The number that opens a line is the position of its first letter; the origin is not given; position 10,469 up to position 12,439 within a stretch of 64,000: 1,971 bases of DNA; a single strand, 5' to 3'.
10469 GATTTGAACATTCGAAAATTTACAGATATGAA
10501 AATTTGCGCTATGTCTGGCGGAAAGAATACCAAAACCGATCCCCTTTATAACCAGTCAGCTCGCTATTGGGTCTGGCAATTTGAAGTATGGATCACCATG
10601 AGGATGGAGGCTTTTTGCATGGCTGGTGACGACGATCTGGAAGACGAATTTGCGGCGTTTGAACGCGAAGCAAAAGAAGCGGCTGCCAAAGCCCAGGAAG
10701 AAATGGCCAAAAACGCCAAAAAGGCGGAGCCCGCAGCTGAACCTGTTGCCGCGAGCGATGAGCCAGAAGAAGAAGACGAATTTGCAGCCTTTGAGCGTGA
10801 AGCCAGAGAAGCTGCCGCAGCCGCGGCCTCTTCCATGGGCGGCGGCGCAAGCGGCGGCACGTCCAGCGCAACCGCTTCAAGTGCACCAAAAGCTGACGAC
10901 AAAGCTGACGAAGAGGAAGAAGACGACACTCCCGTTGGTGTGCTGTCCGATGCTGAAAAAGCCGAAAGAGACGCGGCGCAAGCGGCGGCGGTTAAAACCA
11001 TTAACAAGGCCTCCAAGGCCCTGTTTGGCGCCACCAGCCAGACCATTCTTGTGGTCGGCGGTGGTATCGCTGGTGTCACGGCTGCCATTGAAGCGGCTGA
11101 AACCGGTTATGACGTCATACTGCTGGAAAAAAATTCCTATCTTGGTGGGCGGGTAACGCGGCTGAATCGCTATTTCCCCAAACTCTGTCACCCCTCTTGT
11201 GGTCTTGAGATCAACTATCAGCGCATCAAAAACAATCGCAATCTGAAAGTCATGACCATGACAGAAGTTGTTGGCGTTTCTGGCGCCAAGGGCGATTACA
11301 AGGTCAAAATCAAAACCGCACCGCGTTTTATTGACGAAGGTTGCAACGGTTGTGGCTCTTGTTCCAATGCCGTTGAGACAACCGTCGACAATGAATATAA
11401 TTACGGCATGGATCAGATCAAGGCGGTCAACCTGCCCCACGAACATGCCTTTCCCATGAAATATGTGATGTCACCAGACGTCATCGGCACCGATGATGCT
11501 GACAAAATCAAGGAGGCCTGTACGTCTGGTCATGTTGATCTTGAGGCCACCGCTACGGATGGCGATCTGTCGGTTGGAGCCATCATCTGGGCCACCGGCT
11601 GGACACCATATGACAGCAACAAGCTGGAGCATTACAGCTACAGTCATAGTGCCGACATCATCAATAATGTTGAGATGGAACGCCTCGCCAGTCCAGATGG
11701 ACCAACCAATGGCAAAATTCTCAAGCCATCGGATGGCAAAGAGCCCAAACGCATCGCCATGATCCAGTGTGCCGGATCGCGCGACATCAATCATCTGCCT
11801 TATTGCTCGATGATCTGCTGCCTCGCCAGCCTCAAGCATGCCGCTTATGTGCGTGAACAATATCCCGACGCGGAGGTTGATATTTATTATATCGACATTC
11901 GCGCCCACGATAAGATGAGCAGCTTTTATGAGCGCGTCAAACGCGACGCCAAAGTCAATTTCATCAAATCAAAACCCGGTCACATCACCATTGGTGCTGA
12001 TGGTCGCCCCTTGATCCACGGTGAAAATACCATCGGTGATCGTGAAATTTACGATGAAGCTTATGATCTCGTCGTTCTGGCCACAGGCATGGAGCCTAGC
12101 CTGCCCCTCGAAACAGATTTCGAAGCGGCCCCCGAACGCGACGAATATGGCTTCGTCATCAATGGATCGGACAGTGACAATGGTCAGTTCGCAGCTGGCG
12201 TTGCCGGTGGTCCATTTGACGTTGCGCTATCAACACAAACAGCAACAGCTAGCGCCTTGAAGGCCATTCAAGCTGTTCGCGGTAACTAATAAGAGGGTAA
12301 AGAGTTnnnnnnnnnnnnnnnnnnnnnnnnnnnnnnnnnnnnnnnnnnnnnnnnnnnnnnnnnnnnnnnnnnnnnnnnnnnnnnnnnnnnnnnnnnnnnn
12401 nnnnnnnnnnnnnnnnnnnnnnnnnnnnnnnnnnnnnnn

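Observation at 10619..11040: QmoA carries an unusual ~140-aa acidic, alanine-rich N-terminal extension with an internal repeat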

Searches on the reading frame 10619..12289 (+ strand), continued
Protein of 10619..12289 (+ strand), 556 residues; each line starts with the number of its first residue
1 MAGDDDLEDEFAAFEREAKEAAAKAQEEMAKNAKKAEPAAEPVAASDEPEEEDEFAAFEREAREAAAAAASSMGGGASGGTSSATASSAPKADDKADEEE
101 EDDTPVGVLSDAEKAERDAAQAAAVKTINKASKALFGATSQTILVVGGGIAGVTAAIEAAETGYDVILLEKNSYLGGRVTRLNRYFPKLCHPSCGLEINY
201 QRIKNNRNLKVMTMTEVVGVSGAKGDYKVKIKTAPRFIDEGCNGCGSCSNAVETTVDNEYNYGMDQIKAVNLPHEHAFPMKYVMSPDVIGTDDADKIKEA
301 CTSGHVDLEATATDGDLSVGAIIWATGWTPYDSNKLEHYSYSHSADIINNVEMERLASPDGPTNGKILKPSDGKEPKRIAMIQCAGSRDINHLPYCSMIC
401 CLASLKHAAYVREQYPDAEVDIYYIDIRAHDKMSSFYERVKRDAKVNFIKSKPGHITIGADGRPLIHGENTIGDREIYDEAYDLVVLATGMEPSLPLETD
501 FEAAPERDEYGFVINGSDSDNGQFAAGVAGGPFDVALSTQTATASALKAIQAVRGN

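Call 38: find_encoding_contigs(protein=P0085, flank=10000, max_places=1)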
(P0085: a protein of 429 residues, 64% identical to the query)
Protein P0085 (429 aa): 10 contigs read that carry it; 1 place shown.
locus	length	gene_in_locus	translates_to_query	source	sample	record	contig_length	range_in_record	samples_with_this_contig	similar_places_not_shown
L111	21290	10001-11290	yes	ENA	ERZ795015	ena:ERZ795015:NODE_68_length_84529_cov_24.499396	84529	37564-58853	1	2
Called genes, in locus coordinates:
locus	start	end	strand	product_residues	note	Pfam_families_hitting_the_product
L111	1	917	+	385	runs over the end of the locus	PF01702:TGT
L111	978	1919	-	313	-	PF00892:EamA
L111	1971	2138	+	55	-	-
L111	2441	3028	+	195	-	-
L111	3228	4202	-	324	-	PF03692:CxxCxxCC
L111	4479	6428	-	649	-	PF00890:FAD_binding_2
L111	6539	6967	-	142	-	PF00037:Fer4 (faint), PF12838:Fer4_7 (weak), PF12139:APS-reductase_C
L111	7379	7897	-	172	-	PF12796:Ank_2, PF13606:Ank_3 (faint), PF13637:Ank_4, PF00023:Ank, PF13857:Ank_5 (weak)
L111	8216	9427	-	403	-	PF14306:PUA_2, PF01747:ATP-sulfurylase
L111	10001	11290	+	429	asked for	PF00890:FAD_binding_2, PF01134:GIDA (weak), PF01266:DAO, PF07992:Pyr_redox_2 (faint), PF12831:FAD_oxidored, PF13450:NAD_binding_8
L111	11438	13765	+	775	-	PF00890:FAD_binding_2 (weak), PF01266:DAO, PF07992:Pyr_redox_2, PF12831:FAD_oxidored (weak), PF13450:NAD_binding_8, PF12838:Fer4_7 (weak), PF13187:Fer4_9, PF02662:FlpD, +6 more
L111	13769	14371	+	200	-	PF13183:Fer4_8, PF13187:Fer4_9 (weak), PF13534:Fer4_17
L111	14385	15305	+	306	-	PF02754:CCG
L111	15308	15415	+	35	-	-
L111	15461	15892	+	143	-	PF00571:CBS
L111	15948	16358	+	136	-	-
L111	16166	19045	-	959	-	PF04879:Molybdop_Fe4S4, PF00384:Molybdopterin, PF01568:Molydop_binding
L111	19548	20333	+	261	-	PF00149:Metallophos, PF12850:Metallophos_2 (faint)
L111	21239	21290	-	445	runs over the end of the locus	PF01595:CNNM, PF00571:CBS (faint), PF03471:CorC_HlyC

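Call 49: search_solved_structures(query=window:10619-12286:+, max_evalue=0.001)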
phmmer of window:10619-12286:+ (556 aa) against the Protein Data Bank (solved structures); distinct sequences matched with E-value up to 0.001: 17.
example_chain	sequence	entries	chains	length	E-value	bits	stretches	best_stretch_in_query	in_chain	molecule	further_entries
8rvv_A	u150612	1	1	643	1e-75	259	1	103-555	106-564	H(2):CoB-CoM heterodisulfide,ferredoxin reductase subunit A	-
8rvu_a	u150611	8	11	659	1.1e-75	258.8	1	103-555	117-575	H(2):CoB-CoM heterodisulfide,ferredoxin reductase subunit A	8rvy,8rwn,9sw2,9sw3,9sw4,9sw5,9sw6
5odc_A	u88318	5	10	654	4.1e-74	253.7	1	130-549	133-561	Heterodisulfide reductase, subunit A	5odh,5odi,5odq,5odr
9sfi_A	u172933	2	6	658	8.5e-65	222.9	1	139-537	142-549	CoB--CoM heterodisulfide reductase iron-sulfur subunit A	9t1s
7bkb_A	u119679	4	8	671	1.3e-57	199.3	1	126-546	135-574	CoB--CoM heterodisulfide reductase iron-sulfur subunit A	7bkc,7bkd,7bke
6tjr_A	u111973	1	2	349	2e-33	119.5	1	313-552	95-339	Fumarate reductase/succinate dehydrogenase flavoprotein domain protein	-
7e7h_A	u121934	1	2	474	1.2e-05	27.8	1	120-179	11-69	Amino_oxidase domain-containing protein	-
7c49_A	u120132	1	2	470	1.2e-05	27.7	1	119-179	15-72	Amine oxidase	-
7khn_A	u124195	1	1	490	1.5e-05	27.5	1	119-179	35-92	Amine oxidase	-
7kho_A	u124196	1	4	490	1.5e-05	27.5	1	119-179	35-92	Amine oxidase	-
5ttj_A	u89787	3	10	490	1.5e-05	27.5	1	119-179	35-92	Amine oxidase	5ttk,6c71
4zn0_A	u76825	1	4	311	7.9e-05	25.1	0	141-221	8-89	Thioredoxin reductase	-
7u6l_A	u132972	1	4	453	9.7e-05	24.8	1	139-179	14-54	Amine oxidase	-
6de6_A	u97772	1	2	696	0.00036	22.9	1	139-208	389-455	Histamine dehydrogenase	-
7c4a_A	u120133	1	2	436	0.00064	22.1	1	141-179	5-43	Amine oxidase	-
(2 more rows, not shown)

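Call 54: predict_structure(alignment_id=A2)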
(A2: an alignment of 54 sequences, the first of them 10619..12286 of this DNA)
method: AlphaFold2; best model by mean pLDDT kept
length: 556 residues; sequences in the alignment: 54
mean_pLDDT: 77.6   pTM: 0.71
mean pLDDT of the five models: 77.6, 77.6, 77.4, 76.3, 76.1
residues with pLDDT >= 90: 200; 70-90: 196; 50-70: 88; < 50: 72
segments of 3 or more residues with pLDDT < 50: 1-5, 34-37, 39-50, 69-105, 183-185, 187-193
pLDDT, mean of each block of 10 residues (from residue 1): 47 75 74 48 41 60 56 38 35 41 53 83 78 69 91 92 95 71 47 57 92 94 95 92 89 87 80 75 91 94 93 96 86 83 91 82 88 96 76 63 87 96 77 76 94 90 91 85 91 80 87 79 82 68 92 78
secondary structure, 60 per line:
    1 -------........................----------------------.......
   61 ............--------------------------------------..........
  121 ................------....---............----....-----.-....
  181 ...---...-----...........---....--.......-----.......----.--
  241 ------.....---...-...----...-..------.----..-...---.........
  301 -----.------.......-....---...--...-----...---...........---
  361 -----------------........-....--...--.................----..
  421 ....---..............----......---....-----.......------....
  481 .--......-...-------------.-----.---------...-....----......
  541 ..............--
elements in order: H8-31 H54-72 H111-136 E143-146 H150-161 E166-169 H177-183 H195-205 E209-212 E215-221 E227-233 H247-251 E255-257 E266-268 H292-300 E313-319 E321-324 E328-330 E347-349 H350-357 E378-385 H387-390 H398-414 E419-424 H428-441 E446-451 E455-458 E464-470 E477-481 E484-489 E491-493 E523-525 H527-530 H535-554

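Call 58: list_cluster_members(proteins=[P0001, P0002, P0005, P0012, P0019, P0028, P0032, P0039, P0041, P0048])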
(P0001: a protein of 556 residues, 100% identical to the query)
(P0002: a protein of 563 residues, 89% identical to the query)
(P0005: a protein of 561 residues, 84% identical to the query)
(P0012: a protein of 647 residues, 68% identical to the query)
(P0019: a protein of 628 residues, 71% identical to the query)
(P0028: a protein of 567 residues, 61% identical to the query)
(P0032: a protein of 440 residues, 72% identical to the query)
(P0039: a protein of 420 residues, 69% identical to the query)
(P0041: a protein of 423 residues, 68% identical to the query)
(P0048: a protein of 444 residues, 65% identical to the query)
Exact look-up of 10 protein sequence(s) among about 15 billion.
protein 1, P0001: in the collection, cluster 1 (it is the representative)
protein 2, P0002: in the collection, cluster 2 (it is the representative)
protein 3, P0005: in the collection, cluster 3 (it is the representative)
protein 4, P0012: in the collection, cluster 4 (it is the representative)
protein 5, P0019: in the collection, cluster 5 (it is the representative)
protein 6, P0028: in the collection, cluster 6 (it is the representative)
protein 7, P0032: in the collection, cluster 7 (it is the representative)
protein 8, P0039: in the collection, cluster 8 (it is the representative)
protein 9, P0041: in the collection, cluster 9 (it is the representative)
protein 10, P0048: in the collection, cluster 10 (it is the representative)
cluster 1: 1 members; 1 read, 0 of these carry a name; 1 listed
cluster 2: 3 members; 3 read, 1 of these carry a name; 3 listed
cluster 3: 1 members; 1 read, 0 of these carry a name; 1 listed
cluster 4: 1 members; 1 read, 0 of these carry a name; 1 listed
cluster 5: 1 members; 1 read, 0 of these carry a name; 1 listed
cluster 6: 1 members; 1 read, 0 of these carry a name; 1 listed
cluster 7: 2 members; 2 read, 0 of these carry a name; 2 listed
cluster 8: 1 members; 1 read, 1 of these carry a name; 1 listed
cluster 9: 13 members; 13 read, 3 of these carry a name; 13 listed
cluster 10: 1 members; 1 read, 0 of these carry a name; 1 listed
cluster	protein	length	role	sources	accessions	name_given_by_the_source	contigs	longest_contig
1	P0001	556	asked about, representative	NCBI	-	-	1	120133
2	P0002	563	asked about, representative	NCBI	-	-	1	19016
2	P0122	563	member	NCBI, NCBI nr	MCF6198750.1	MAG: FAD-dependent oxidoreductase [Hyphomicrobiaceae bacterium] | FAD-dependent oxidoreductase [Hyphomicrobiaceae bacterium]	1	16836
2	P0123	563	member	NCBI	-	-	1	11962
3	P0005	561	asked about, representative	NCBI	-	-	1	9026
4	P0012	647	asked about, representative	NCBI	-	-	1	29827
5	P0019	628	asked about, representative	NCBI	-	-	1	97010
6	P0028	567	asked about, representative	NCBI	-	-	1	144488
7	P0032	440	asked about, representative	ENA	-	-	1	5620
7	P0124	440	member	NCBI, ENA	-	-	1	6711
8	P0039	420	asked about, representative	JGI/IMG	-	quinone-modifying oxidoreductase subunit QmoA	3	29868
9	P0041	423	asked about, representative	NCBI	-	-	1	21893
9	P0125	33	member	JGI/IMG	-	adrenomedullin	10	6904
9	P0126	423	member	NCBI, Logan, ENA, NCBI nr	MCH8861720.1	MAG: CoB--CoM heterodisulfide reductase iron-sulfur subunit A family protein ... | CoB--CoM heterodisulfide reductase iron-sulfur subunit A family protein [Pseudomonadota ...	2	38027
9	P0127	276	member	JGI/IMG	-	quinone-modifying oxidoreductase subunit QmoA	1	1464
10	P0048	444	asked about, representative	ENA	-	-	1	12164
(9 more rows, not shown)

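Call 63: find_encoding_contigs(protein=P0039, flank=10000, max_places=1)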
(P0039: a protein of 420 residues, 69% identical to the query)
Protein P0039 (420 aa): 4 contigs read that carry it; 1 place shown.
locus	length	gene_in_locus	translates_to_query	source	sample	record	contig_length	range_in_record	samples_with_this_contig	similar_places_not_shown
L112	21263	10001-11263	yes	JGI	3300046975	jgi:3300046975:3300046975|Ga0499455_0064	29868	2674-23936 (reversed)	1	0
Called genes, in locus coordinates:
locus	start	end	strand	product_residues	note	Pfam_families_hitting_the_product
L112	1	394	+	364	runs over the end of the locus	PF04303:PrpF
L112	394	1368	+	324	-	PF00389:2-Hacid_dh, PF02826:2-Hacid_dh_C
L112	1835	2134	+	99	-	PF13683:rve_3 (weak)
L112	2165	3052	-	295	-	PF01842:ACT (weak), PF00551:Formyl_trans_N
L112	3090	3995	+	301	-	PF00696:AA_kinase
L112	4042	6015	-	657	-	PF01464:SLT, PF27553:SLT_superhelical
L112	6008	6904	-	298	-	PF02673:BacA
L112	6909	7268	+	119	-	PF01503:PRA-PH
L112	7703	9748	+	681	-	PF00672:HAMP (faint), PF00015:MCPsignal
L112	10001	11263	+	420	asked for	PF00890:FAD_binding_2, PF01134:GIDA (faint), PF01266:DAO, PF07992:Pyr_redox_2 (faint), PF12831:FAD_oxidored, PF13450:NAD_binding_8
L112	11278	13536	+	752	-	PF07992:Pyr_redox_2, PF01266:DAO, PF12831:FAD_oxidored, PF13450:NAD_binding_8, PF13237:Fer4_10, PF12838:Fer4_7, PF13187:Fer4_9, PF02662:FlpD, +8 more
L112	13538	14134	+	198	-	PF12838:Fer4_7 (faint), PF13183:Fer4_8, PF13187:Fer4_9, PF13237:Fer4_10 (weak), PF13534:Fer4_17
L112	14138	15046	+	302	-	PF02754:CCG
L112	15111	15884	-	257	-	PF13489:Methyltransf_23, PF02353:CMAS (weak), PF13847:Methyltransf_31, PF08241:Methyltransf_11, PF08242:Methyltransf_12, PF13649:Methyltransf_25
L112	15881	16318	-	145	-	-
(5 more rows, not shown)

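Call 64: find_encoding_contigs(protein=P0041, flank=10000, max_places=1)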
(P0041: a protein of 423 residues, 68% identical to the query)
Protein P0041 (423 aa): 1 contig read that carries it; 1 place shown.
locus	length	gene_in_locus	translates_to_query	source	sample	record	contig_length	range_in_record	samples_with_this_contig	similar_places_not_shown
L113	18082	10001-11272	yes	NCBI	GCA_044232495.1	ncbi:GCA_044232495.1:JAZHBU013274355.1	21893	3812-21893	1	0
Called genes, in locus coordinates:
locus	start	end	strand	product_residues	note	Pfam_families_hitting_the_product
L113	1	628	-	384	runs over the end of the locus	PF00696:AA_kinase, PF01472:PUA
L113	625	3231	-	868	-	PF00696:AA_kinase, PF00278:Orn_DAP_Arg_deC, PF22468:ACT_9 (weak), PF02784:Orn_Arg_deC_N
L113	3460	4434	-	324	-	PF01636:APH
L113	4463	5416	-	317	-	PF03692:CxxCxxCC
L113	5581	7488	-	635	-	PF00890:FAD_binding_2, PF01266:DAO (weak)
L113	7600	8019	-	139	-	PF00037:Fer4 (faint), PF12838:Fer4_7, PF13187:Fer4_9 (faint), PF12139:APS-reductase_C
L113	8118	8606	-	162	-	PF12796:Ank_2, PF13606:Ank_3 (faint), PF13637:Ank_4, PF00023:Ank (weak), PF13857:Ank_5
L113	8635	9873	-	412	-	PF14306:PUA_2, PF01747:ATP-sulfurylase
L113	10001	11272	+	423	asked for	PF00890:FAD_binding_2 (weak), PF01134:GIDA (weak), PF01266:DAO, PF03486:HI0933_like (faint), PF07992:Pyr_redox_2 (weak), PF12831:FAD_oxidored, PF13450:NAD_binding_8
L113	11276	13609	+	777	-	PF00890:FAD_binding_2, PF01266:DAO, PF07992:Pyr_redox_2, PF12831:FAD_oxidored, PF13450:NAD_binding_8, PF12838:Fer4_7 (weak), PF13187:Fer4_9, PF02662:FlpD, +6 more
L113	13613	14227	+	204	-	PF13534:Fer4_17, PF13183:Fer4_8, PF13237:Fer4_10 (faint), PF12838:Fer4_7 (faint), PF13187:Fer4_9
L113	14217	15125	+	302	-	PF02754:CCG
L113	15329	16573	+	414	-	PF00266:Aminotran_5, PF01053:Cys_Met_Meta_PP (weak)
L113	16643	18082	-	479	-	?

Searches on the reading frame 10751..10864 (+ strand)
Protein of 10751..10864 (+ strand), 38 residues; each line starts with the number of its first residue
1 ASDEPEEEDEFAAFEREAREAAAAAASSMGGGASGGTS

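Call 23: search_protein_representatives(alignment_id=A1)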
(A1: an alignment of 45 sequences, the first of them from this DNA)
Query: 45 sequences, 38 profile positions. Proteins with E-value up to 0.001 (for the whole library): 2; up to 1e-10: 2; up to 1e-30: 0. The best 2 are listed.
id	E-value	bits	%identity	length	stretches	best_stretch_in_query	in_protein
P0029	3.2e-18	81.4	-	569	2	1-37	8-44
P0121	2.3e-11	59.4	-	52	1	3-35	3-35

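Call 50: search_solved_structures(query=A1, max_evalue=10, show_alignments=3)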
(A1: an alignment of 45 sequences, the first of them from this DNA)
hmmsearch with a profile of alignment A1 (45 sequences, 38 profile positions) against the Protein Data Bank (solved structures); distinct sequences matched with E-value up to 10: 1.
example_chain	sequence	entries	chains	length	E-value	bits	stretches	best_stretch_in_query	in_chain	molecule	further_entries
3c1a_A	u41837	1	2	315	0.51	13.5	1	15-30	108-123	Putative oxidoreductase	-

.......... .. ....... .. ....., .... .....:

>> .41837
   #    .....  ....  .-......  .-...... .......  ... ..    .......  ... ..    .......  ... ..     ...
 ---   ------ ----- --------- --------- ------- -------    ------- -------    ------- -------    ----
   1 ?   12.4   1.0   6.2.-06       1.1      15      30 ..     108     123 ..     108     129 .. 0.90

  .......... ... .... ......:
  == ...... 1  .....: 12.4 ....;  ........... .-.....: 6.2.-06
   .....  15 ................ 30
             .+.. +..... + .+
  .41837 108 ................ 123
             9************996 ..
